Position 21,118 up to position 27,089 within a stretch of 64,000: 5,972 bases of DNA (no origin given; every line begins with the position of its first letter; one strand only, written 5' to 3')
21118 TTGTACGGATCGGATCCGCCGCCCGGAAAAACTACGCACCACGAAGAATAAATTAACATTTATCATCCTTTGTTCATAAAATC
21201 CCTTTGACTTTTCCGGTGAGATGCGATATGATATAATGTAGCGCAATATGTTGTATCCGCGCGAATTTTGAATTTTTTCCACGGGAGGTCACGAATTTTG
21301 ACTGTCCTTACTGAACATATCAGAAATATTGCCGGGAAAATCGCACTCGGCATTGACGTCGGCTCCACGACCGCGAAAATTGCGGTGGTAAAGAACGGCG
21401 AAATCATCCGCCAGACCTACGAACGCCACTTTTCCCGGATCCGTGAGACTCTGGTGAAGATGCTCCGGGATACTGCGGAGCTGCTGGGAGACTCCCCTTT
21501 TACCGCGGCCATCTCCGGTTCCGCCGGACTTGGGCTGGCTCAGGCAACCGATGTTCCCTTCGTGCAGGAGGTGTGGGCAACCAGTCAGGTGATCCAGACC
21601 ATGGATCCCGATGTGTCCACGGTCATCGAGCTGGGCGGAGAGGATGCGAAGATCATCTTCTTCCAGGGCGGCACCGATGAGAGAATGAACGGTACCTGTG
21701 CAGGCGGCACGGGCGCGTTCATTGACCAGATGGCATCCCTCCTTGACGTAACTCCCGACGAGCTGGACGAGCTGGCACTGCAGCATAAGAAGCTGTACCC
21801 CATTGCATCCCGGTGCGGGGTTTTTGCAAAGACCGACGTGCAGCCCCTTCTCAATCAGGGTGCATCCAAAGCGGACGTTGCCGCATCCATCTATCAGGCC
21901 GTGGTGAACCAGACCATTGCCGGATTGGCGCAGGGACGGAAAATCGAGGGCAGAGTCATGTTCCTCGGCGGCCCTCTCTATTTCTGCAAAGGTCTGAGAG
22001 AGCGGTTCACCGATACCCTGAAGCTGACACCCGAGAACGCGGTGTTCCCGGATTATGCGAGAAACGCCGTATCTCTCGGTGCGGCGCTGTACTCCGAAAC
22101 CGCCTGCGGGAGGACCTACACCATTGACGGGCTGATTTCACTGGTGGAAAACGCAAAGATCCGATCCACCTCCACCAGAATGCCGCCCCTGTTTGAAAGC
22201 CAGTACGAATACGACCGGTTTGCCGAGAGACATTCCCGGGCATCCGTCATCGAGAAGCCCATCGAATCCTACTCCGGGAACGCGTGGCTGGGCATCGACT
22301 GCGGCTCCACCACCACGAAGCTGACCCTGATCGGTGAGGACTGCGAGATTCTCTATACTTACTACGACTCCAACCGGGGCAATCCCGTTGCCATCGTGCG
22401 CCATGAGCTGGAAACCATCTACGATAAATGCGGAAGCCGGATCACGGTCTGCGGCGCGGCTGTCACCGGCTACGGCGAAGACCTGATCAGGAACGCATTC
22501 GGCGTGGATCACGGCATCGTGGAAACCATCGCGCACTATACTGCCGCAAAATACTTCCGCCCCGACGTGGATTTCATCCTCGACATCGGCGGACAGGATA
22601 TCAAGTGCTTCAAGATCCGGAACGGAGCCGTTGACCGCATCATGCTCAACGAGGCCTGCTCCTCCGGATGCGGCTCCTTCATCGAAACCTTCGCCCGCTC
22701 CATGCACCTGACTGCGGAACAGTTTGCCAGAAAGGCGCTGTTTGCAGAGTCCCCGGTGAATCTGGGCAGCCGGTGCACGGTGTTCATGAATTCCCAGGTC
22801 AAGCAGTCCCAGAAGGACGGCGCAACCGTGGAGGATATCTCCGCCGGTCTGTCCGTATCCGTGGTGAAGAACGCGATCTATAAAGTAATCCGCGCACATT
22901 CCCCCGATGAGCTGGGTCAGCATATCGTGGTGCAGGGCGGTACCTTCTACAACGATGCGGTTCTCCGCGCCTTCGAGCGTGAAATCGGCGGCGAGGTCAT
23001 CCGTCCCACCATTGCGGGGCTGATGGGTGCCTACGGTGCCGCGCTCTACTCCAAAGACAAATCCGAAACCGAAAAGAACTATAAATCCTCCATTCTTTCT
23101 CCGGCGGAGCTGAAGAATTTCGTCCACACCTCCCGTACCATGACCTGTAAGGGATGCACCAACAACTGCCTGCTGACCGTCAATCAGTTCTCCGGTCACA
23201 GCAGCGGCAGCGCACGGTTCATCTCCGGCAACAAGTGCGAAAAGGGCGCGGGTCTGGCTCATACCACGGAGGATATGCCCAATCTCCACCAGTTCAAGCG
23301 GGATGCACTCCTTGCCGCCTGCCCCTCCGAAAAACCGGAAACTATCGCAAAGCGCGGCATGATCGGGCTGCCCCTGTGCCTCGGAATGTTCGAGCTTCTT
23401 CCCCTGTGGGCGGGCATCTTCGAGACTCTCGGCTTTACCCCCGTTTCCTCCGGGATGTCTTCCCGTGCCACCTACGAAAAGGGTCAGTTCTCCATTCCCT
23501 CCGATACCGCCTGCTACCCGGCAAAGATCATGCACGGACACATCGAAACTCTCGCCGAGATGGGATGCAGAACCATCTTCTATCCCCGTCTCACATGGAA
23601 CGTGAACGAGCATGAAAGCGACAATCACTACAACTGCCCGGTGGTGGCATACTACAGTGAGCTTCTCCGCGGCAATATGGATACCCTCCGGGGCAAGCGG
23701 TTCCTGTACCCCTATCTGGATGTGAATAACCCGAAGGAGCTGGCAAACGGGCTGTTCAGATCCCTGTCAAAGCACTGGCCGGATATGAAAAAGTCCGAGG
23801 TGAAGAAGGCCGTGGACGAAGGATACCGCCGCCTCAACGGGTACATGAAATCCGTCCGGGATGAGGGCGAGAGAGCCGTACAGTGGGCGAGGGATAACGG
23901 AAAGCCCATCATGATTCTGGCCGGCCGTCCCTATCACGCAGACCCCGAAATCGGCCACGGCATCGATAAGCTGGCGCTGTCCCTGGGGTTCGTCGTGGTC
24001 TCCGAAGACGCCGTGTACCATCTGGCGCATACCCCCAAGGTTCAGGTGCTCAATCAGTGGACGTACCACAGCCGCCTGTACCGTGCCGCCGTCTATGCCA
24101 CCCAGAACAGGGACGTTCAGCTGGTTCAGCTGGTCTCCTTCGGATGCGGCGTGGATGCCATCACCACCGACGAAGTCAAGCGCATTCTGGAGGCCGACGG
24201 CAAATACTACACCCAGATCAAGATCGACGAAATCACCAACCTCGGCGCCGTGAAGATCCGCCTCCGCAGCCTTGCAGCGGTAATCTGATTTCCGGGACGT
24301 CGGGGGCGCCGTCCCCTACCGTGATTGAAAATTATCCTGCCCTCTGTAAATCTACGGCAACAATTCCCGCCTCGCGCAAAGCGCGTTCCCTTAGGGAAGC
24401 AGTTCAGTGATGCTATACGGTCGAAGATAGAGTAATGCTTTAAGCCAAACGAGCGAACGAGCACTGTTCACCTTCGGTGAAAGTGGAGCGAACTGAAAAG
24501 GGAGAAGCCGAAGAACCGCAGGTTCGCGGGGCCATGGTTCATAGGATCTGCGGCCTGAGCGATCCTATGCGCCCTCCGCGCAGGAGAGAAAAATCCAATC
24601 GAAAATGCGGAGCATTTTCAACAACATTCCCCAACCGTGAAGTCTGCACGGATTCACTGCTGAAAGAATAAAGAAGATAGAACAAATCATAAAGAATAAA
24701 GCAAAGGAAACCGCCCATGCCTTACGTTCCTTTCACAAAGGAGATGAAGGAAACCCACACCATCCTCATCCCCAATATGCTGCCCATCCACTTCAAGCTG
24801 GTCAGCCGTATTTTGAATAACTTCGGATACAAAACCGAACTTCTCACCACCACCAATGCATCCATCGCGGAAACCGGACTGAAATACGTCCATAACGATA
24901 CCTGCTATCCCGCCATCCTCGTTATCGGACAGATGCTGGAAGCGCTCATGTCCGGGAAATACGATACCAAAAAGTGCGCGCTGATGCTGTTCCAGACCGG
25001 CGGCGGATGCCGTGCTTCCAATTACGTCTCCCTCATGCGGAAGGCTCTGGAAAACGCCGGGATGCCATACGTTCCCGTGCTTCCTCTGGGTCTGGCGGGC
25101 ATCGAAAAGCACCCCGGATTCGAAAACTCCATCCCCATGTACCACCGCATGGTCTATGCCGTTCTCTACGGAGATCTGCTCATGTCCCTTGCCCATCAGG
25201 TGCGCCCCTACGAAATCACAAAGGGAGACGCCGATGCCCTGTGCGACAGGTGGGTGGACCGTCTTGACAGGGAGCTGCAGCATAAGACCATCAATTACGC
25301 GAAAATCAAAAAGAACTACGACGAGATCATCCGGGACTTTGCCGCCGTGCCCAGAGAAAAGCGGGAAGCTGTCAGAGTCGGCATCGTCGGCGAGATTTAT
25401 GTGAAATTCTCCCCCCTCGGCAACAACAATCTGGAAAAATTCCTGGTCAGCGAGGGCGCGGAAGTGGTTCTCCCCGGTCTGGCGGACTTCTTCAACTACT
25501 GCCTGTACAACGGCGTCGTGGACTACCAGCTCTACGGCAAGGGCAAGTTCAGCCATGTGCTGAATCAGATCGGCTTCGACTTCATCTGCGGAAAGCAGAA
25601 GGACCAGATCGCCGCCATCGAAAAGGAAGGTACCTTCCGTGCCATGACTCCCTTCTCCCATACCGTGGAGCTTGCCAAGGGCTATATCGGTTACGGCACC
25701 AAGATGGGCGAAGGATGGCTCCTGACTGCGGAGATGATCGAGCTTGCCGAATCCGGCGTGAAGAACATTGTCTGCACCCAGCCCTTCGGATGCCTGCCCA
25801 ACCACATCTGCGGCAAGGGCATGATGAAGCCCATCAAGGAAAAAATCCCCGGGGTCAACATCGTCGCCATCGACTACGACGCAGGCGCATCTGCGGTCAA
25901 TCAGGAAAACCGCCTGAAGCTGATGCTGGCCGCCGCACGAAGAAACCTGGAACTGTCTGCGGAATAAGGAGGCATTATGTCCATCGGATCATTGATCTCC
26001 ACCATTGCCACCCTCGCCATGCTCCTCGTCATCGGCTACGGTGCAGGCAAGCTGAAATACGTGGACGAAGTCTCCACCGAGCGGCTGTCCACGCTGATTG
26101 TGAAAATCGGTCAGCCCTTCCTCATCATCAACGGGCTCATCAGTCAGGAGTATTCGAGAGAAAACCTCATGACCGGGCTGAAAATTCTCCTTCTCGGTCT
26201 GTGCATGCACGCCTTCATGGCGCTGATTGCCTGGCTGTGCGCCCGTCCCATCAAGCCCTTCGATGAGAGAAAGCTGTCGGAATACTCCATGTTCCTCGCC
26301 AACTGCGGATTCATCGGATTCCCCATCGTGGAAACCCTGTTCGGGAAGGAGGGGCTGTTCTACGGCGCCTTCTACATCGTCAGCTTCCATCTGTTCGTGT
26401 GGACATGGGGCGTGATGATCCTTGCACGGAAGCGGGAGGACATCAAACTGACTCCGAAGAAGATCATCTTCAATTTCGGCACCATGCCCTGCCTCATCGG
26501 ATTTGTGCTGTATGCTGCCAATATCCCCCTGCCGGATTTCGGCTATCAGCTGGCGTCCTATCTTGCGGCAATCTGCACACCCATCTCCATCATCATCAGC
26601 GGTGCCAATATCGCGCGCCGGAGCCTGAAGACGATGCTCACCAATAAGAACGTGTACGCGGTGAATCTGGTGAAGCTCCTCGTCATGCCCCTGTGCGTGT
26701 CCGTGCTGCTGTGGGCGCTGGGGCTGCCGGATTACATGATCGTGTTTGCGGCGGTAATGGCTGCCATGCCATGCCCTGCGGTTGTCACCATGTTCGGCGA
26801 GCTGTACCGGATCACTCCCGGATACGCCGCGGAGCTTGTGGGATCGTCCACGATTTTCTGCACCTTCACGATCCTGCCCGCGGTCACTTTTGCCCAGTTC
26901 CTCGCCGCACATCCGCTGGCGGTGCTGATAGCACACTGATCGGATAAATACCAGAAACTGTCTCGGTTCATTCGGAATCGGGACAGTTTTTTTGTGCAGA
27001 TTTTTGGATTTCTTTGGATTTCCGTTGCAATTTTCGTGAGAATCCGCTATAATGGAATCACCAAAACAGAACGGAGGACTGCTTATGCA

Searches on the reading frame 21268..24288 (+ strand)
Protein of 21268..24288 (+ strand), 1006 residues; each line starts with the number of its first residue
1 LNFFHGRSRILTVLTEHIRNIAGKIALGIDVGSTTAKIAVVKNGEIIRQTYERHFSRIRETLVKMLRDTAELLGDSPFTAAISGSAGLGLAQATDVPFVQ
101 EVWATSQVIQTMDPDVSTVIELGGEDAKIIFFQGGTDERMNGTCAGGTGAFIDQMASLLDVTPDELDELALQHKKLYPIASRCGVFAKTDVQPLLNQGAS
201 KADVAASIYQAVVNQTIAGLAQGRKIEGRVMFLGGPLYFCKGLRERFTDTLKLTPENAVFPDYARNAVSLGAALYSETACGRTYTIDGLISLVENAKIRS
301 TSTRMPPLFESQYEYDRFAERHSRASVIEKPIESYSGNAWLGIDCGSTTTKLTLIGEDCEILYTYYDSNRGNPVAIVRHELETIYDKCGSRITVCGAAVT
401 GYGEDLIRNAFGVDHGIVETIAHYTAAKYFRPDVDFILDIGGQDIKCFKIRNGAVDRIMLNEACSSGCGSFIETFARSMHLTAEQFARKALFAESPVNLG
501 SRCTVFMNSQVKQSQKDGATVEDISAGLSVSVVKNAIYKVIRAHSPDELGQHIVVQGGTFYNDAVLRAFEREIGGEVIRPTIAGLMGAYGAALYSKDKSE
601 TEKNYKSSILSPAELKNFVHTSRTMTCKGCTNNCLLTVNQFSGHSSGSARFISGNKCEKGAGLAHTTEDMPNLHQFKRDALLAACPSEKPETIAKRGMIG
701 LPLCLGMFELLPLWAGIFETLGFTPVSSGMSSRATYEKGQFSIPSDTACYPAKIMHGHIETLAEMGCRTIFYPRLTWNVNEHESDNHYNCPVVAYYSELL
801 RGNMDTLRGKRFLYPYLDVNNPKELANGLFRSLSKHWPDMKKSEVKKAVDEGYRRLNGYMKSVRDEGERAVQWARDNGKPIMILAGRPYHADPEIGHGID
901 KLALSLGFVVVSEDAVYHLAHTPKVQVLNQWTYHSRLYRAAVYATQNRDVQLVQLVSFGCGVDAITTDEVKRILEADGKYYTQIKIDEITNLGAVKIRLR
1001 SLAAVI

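Call 13: search_protein_families(library=pfam, proteins=[window:21268-24288:+])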
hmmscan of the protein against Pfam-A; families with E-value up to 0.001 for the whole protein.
window:21268-24288:+ (1006 aa): 2 families
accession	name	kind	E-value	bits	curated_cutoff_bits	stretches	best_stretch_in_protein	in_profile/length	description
PF09989.15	DUF2229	-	1.2e-64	218.3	29.4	1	699-916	2-218/218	CoA enzyme activase uncharacterised domain (DUF2229)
PF01869.26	BcrAD_BadFG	-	1.6e-61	208.6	31.5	2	341-594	1-270/271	BadF/BadG/BcrA/BcrD ATPase family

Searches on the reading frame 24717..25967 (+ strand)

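Call 13: search_protein_families(library=pfam, proteins=[window:24717-25967:+])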
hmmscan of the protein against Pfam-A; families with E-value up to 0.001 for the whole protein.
window:24717-25967:+ (416 aa): 1 family
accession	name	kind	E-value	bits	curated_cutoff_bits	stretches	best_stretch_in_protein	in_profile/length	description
PF09989.15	DUF2229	-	1e-07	32.2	29.4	1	19-75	5-64/218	CoA enzyme activase uncharacterised domain (DUF2229)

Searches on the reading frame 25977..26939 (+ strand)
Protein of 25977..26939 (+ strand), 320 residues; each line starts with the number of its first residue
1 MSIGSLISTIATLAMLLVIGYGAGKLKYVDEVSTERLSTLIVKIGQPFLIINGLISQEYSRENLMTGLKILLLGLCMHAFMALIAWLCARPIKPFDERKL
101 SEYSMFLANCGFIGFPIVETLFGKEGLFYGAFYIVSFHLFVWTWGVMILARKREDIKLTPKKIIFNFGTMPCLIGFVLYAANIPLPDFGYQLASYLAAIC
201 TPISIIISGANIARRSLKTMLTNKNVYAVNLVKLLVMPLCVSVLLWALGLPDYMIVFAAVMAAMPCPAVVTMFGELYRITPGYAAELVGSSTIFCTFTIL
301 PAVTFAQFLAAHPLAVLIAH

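Call 13: search_protein_families(library=pfam, proteins=[window:25977-26939:+])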
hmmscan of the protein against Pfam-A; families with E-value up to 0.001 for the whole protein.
window:25977-26939:+ (320 aa): 1 family
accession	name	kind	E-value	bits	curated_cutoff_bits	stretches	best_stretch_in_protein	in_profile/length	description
PF03547.23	Mem_trans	-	4.7e-28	98.2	25.7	1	7-299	3-339/343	Membrane transport protein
